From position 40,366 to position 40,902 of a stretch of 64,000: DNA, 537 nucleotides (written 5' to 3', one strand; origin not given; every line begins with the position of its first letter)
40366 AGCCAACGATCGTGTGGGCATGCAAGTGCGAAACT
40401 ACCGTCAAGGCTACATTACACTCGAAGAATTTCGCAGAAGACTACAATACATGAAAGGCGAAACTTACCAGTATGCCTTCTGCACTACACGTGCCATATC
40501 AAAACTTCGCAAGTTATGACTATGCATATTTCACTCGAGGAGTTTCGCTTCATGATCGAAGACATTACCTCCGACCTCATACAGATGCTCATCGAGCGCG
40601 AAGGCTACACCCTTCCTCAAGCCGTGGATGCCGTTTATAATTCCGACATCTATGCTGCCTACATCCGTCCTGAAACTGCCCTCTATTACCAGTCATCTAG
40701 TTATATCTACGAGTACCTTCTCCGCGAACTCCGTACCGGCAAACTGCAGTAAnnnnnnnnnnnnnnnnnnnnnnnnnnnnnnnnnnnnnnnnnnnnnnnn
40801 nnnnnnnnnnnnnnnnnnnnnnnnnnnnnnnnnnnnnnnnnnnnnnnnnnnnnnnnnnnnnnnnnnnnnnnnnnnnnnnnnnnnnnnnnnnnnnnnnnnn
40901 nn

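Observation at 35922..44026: Array of defence/TA-like cassettes between upxY and the capsule genes, punctuated by three fossil ugd 5' ends and a duplicated degT 3' end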

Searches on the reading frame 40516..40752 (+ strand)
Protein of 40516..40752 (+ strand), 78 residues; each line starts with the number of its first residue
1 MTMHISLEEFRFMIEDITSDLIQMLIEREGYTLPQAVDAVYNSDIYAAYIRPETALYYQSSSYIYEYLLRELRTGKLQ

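Call 3: search_protein_families(library=pfam, proteins=[window:40516-40752:+], max_evalue=0.01)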
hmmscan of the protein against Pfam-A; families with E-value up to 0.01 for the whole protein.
window:40516-40752:+ (78 aa): 0 families

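Call 37: search_protein_families(library=padloc, proteins=[window:40516-40752:+], max_evalue=0.01)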
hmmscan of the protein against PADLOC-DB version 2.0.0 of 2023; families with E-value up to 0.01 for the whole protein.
window:40516-40752:+ (78 aa): 5 families
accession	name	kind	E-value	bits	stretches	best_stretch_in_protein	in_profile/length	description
PDLC04444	PDC-M13C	-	2.1e-13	48.4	1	13-77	7-71/76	-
PDLC04439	PDC-M13B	-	1.8e-09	35.8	1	8-77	4-73/79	-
PDLC04441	PDC-M13C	-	2e-09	35.6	1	3-71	3-71/74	-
PDLC04440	PDC-M13B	-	4.2e-08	31.2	1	9-77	4-72/81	-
PDLC04442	PDC-M13C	-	0.003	16.1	1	21-73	15-67/75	-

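Call 38: search_protein_families(library=ncbifam, proteins=[window:40516-40752:+], max_evalue=0.01)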
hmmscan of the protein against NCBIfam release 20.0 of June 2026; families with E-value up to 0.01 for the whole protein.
window:40516-40752:+ (78 aa): 0 families
